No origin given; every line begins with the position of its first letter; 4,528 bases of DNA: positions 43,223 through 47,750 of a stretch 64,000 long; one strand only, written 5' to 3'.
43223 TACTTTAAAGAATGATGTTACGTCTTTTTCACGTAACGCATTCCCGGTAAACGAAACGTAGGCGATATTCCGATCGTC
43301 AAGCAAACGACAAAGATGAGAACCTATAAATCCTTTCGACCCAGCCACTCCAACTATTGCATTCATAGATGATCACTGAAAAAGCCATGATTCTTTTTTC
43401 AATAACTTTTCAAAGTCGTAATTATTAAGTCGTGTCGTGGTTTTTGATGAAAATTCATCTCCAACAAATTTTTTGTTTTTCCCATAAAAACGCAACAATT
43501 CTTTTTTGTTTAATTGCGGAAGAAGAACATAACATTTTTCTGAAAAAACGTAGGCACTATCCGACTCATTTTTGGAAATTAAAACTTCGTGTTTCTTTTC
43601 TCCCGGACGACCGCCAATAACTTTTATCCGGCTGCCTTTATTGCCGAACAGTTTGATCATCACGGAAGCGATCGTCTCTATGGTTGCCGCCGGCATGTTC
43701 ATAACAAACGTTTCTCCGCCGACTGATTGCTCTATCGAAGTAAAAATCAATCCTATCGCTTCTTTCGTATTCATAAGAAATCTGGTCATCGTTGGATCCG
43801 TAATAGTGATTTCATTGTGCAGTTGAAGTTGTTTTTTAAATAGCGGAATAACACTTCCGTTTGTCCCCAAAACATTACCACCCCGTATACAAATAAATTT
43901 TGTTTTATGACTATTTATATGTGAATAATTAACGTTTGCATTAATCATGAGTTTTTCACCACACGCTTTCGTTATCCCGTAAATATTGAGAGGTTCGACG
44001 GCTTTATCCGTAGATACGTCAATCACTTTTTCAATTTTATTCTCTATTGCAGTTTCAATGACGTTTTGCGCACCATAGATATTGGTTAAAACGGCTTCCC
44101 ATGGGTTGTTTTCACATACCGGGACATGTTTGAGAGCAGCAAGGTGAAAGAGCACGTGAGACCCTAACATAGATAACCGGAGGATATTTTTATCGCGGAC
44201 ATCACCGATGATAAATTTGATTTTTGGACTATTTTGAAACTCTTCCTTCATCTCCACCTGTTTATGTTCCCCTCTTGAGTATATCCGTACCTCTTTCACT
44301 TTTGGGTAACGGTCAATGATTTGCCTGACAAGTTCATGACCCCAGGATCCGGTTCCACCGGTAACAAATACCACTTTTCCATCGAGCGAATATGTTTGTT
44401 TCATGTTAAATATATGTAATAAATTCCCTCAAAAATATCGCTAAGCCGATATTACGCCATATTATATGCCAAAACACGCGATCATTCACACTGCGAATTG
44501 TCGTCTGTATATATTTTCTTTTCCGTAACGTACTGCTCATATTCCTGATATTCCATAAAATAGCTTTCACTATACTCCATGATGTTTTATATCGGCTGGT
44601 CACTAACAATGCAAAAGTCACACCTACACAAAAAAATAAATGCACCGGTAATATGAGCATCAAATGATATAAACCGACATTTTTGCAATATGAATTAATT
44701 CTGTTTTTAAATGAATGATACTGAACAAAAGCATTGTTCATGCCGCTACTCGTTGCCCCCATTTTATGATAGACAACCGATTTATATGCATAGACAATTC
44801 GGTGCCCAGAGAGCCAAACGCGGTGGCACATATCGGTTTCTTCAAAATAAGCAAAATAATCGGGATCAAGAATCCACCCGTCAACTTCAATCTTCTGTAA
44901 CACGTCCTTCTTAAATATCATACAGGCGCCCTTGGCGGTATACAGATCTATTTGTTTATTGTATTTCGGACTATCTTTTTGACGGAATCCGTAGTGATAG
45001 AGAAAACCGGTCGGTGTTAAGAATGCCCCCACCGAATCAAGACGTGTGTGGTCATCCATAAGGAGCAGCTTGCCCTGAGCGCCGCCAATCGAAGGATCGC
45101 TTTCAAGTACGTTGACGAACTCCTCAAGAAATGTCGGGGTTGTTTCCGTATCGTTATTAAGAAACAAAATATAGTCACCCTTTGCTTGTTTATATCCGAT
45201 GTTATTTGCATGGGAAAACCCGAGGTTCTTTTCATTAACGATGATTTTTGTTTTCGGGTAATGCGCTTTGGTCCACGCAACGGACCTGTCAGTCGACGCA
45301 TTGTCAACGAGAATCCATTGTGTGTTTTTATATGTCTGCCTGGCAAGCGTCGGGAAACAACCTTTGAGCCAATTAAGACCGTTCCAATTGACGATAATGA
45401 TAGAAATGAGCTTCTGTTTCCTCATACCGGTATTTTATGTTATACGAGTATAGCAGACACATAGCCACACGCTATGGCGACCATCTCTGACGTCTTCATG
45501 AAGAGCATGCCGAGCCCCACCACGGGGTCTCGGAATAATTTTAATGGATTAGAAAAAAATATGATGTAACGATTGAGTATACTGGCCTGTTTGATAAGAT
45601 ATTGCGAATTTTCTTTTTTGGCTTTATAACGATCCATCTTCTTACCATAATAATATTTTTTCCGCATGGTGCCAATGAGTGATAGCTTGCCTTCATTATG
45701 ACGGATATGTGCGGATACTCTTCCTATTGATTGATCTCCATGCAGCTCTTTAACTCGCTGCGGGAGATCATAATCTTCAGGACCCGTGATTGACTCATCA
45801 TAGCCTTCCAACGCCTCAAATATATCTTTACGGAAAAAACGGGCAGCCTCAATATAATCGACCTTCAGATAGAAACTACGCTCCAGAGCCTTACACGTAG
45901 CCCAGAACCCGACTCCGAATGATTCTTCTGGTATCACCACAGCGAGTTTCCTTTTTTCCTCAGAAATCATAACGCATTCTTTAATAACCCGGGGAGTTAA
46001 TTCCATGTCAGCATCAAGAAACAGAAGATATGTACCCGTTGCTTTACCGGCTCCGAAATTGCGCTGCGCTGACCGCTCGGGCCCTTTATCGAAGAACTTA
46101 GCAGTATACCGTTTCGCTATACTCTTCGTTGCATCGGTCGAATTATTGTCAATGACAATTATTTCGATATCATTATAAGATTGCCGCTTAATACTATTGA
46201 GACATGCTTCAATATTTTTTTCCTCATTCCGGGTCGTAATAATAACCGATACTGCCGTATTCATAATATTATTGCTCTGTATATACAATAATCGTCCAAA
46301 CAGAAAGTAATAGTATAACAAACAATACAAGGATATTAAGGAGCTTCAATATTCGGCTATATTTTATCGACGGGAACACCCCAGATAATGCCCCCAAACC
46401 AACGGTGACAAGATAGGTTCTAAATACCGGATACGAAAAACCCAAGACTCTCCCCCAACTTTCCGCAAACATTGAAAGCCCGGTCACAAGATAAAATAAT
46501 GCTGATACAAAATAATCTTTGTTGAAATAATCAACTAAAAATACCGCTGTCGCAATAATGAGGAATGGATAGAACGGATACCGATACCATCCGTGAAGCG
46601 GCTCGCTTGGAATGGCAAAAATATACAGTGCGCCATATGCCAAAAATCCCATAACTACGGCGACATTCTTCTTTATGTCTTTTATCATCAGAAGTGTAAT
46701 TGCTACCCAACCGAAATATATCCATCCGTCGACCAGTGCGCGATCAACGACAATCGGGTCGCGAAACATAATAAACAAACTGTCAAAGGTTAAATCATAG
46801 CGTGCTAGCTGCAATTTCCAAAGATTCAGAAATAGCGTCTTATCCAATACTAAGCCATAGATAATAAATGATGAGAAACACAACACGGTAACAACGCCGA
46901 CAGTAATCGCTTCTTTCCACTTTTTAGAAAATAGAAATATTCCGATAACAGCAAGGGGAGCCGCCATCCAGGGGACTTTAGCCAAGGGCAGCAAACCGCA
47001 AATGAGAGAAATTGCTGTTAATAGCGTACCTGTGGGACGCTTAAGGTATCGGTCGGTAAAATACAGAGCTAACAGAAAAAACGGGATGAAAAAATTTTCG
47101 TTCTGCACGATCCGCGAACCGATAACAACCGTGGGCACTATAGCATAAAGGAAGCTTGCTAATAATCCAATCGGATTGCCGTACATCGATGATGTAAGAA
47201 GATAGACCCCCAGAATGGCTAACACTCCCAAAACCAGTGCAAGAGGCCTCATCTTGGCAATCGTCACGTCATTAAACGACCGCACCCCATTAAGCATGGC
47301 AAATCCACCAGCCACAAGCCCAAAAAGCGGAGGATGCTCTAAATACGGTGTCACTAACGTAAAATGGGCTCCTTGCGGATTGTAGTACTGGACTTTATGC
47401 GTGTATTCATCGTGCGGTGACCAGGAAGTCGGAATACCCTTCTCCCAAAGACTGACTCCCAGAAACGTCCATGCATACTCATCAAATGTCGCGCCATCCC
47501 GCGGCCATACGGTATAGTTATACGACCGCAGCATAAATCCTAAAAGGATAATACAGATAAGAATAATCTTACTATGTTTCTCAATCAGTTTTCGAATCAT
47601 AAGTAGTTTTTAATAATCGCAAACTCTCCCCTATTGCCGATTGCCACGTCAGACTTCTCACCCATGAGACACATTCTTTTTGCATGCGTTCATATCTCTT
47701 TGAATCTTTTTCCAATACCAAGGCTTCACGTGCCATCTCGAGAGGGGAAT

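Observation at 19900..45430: AT-rich island of about 25 kb embedded in a higher-GC locus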

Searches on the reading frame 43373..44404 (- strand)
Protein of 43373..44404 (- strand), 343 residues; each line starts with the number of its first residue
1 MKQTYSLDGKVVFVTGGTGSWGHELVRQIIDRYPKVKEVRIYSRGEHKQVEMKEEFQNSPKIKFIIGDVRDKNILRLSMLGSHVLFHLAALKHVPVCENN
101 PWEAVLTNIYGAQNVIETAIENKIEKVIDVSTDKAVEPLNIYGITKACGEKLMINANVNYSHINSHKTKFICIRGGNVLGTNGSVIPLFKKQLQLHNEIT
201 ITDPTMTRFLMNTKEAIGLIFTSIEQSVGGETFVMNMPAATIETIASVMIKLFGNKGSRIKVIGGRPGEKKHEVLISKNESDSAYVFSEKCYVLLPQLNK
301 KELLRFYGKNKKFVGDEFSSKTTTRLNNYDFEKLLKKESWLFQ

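Call 6: search_protein_families(library=pfam, proteins=[window:43373-44404:-])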
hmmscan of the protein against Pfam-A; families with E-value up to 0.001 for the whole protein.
window:43373-44404:- (343 aa): 9 families
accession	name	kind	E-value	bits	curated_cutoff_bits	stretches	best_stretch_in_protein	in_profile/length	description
PF02719.21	Polysacc_synt_2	-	1.7e-92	310.2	20.2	1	12-288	1-286/293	Polysaccharide biosynthesis protein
PF01073.25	3Beta_HSD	-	2.7e-18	66.4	22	1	14-138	2-122/280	3-beta hydroxysteroid dehydrogenase/isomerase family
PF01370.27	Epimerase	-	3.5e-18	66.3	20.9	1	12-226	1-227/240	NAD dependent epimerase/dehydratase family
PF16363.11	GDP_Man_Dehyd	-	4.5e-13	49.8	27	1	13-134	1-131/332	GDP-mannose 4,6 dehydratase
PF04321.23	RmlD_sub_bind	-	7e-07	29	27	1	12-159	3-142/287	RmlD substrate binding domain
PF07993.18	NAD_binding_4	-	4.6e-06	26.4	20.1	1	14-136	1-140/258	Male sterility protein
PF13460.12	NAD_binding_10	-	5.3e-05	23.6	27.2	1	16-136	1-102/184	NAD(P)H-binding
PF05368.20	NmrA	-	0.00023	21.3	27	1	10-224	3-202/298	NmrA-like family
PF01118.30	Semialdhyde_dh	-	0.00049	20.9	26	0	12-57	2-46/121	Semialdehyde dehydrogenase, NAD binding domain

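Call 41: search_protein_families(library=ncbifam, proteins=[window:43373-44404:-], max_evalue=0.00001)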
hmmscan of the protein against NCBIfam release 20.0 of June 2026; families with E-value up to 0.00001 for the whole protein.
window:43373-44404:- (343 aa): 13 families
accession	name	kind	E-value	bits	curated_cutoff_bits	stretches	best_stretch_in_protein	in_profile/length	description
TIGR03589.1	PseB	equivalog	2e-89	299.7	407.75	1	7-330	2-316/324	UDP-N-acetylglucosamine 4,6-dehydratase (inverting)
TIGR04130.1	FnlA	equivalog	3.8e-77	259.4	730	1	8-338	3-328/337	UDP-N-acetylglucosamine 4,6-dehydratase/5-epimerase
TIGR04180.1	EDH_00030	hypoth_equivalog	4.8e-19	68.5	475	1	12-144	1-133/297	NAD-dependent 4,6-dehydratase LegB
NF041293.1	G6PDh_Azf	equivalog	1.3e-14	54.3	400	1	11-137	4-120/252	NAD-dependent glucose-6-phosphate dehydrogenase Azf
TIGR03466.1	HpnA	hypoth_equivalog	3.7e-13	49.1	367.65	1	11-134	2-115/327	hopanoid-associated sugar epimerase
TIGR01181.1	dTDP_gluc_dehyt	equivalog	7.8e-13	48.2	365.1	1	12-137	2-130/321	dTDP-glucose 4,6-dehydratase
TIGR02622.1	CDP_4_6_dhtase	equivalog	2.4e-12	46.6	278.45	1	9-180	4-193/352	CDP-glucose 4,6-dehydratase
NF042423.1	oxyalk_red_Shew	equivalog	1.7e-10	40.5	580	1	10-155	9-158/331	2-alkyl-3-oxoalkanoate reductase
TIGR01179.1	galE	equivalog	2.1e-09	36.7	262.3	1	12-149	2-152/332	UDP-glucose 4-epimerase GalE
NF043036.1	ErythonDh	equivalog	9.6e-08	31.6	325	1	12-240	3-251/321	D-erythronate dehydrogenase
NF042422.1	oxyalk_red_OleD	equivalog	1.5e-07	31.1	580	1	12-134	3-112/329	2-alkyl-3-oxoalkanoate reductase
NF052578.1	StrlDmthSdmBMthl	equivalog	4.4e-07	30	600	1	13-136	4-117/328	sterol demethylase protein SdmB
TIGR01214.1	rmlD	equivalog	1.6e-06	27.4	224.05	0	12-158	2-140/285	dTDP-4-dehydrorhamnose reductase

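Call 43: search_solved_structures(query=window:43373-44404:-, max_evalue=1e-20)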
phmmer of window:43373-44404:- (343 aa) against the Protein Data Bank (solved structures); distinct sequences matched with E-value up to 1e-20: 11.
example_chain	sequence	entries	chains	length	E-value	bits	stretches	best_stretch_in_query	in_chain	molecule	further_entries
2gn4_A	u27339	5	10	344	9.7e-70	238.7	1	6-320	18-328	UDP-GlcNAc C6 dehydratase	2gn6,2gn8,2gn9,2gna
4j2o_A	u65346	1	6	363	4.6e-68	233.2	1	9-337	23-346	UDP-N-acetylglucosamine 4,6-dehydratase/5-epimerase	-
6bwc_A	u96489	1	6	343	5.3e-64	219.8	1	10-297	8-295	Polysaccharide biosynthesis protein CapD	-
3vvb_A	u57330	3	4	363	1.1e-63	218.8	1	6-281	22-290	CapE | Capsular polysaccharide synthesis enzyme Cap8E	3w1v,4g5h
3vvc_A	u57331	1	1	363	4e-63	217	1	6-281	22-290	Capsular polysaccharide synthesis enzyme Cap8E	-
5bjy_A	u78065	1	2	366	2e-43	152.2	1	7-285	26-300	WlaL protein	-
5bju_A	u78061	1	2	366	2.6e-42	148.5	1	7-285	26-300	WlaL protein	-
5bjw_A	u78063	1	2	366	9.4e-42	146.7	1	7-285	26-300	WlaL protein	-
5bjx_A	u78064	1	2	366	1.3e-41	146.2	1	7-285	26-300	WlaL protein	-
5bjv_A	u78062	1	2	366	9.1e-41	143.5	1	7-285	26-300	WlaL protein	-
4tqg_A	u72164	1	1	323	2.8e-35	125.4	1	7-297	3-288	Putative dTDP-d-glucose 4 6-dehydratase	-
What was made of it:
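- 38971..44404 (-): Slot segment C at 38.8% G+C. It holds the third member of the PMT-like triplet (38971), a GT4, an MT, a short SDR reductase or epimerase (42551) and a PseB/FnlA/CapE-like UDP-GlcNAc 4,6-dehydratase (43373). PDB sequence matches are FlaA1 at 1e-69 and FnlA at 5e-68 (call 43).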

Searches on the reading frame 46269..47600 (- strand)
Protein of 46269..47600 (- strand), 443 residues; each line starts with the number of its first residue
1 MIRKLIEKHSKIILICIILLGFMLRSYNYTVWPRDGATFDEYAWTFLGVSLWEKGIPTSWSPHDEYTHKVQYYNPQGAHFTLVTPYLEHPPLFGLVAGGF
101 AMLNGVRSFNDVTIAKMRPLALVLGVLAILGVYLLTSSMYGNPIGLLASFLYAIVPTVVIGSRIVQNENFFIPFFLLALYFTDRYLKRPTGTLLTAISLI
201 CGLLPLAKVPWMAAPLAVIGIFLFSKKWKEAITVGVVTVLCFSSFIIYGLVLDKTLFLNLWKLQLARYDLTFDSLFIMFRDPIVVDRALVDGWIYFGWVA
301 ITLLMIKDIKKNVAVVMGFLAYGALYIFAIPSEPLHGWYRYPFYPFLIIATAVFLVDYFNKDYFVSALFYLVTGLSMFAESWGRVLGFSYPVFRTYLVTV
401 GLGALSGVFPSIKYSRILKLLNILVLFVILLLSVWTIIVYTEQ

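Call 6: search_protein_families(library=pfam, proteins=[window:46269-47600:-])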
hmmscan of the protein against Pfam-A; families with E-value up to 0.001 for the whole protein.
window:46269-47600:- (443 aa): 1 family
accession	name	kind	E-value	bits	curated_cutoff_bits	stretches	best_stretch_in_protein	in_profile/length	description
PF13231.12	PMT_2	-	9.9e-13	49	26.1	1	89-246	2-158/160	Dolichyl-phosphate-mannose-protein mannosyltransferase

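Call 15: find_encoding_contigs(protein=window:46269-47600:-, flank=10000, max_places=10)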
Protein window:46269-47600:- (443 aa): 7 contigs read that carry it; 4 places shown.
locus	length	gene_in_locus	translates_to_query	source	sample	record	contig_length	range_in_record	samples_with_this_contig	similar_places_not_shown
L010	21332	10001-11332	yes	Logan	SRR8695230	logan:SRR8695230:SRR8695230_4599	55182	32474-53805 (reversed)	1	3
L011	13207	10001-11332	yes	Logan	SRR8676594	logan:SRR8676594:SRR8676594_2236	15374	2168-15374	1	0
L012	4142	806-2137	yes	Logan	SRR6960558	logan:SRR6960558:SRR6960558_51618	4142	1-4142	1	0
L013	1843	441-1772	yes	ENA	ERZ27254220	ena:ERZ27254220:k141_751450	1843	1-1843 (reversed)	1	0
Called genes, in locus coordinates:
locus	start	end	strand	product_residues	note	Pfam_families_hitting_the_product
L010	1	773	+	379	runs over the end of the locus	-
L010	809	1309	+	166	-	-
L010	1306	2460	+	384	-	PF26314:MptA_B_family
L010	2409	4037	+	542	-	-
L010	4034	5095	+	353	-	PF13439:Glyco_transf_4, PF00534:Glycos_transf_1, PF13692:Glyco_trans_1_4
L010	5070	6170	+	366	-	-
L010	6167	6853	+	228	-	PF00535:Glycos_transf_2, PF13641:Glyco_tranf_2_3 (weak)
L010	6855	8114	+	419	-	PF01943:Polysacc_synt (weak)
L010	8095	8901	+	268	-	PF00535:Glycos_transf_2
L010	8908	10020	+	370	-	PF13439:Glyco_transf_4, PF20706:GT4-conflict, PF00534:Glycos_transf_1, PF13692:Glyco_trans_1_4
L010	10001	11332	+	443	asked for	PF13231:PMT_2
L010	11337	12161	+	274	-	PF00535:Glycos_transf_2, PF10111:Glyco_tranf_2_2, PF13641:Glyco_tranf_2_3 (weak)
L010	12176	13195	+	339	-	PF00535:Glycos_transf_2, PF13641:Glyco_tranf_2_3, PF13632:Glyco_trans_2_3 (weak)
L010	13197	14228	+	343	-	PF04321:RmlD_sub_bind (faint), PF01073:3Beta_HSD, PF01370:Epimerase, PF02719:Polysacc_synt_2, PF07993:NAD_binding_4 (faint), PF16363:GDP_Man_Dehyd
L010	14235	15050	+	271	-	PF01370:Epimerase, PF04321:RmlD_sub_bind, PF01073:3Beta_HSD (weak), PF02719:Polysacc_synt_2, PF07993:NAD_binding_4, PF16363:GDP_Man_Dehyd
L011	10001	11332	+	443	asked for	PF13231:PMT_2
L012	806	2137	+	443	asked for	PF13231:PMT_2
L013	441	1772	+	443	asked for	PF13231:PMT_2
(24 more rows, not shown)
